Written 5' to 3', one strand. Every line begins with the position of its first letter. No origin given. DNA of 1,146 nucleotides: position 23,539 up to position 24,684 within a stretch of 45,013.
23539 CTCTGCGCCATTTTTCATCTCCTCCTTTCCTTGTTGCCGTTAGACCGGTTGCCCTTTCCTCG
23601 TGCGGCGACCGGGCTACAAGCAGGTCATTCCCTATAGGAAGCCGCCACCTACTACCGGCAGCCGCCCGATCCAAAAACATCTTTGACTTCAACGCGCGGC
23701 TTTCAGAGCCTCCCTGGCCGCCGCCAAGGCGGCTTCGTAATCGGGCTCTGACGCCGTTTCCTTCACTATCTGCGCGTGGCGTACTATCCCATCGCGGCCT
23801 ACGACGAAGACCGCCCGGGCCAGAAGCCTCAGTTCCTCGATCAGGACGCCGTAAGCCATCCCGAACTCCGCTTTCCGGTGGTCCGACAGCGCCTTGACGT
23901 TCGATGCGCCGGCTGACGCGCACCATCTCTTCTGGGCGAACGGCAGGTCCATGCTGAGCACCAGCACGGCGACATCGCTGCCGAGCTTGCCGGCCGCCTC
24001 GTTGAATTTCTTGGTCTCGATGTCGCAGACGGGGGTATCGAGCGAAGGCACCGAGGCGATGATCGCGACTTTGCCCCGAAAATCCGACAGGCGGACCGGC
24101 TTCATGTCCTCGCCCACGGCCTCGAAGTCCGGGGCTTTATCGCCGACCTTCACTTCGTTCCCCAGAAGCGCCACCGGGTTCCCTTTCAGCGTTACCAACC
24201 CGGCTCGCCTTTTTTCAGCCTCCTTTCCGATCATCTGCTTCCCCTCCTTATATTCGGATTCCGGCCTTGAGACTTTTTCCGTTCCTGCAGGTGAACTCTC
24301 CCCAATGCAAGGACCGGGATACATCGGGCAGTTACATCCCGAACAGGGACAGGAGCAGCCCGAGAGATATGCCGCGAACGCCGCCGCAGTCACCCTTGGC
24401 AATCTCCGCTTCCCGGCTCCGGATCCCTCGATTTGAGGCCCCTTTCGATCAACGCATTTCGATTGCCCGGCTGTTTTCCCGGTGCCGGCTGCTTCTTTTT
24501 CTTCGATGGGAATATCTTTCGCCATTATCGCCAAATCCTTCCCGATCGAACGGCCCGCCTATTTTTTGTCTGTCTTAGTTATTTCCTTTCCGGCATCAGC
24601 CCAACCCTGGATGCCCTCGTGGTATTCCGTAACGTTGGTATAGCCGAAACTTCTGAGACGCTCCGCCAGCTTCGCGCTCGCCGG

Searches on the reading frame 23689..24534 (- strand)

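Call 9: search_protein_families(library=pfam, proteins=[window:23689-24534:-], max_evalue=0.001)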
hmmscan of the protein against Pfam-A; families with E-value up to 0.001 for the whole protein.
window:23689-24534:- (281 aa): 2 families
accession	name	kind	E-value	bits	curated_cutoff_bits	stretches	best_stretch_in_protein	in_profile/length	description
PF08534.16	Redoxin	-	1.1e-28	100.3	26.6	1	129-270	1-148/148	Redoxin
PF00578.27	AhpC-TSA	-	1.5e-24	86.7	26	1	130-253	1-123/124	AhpC/TSA family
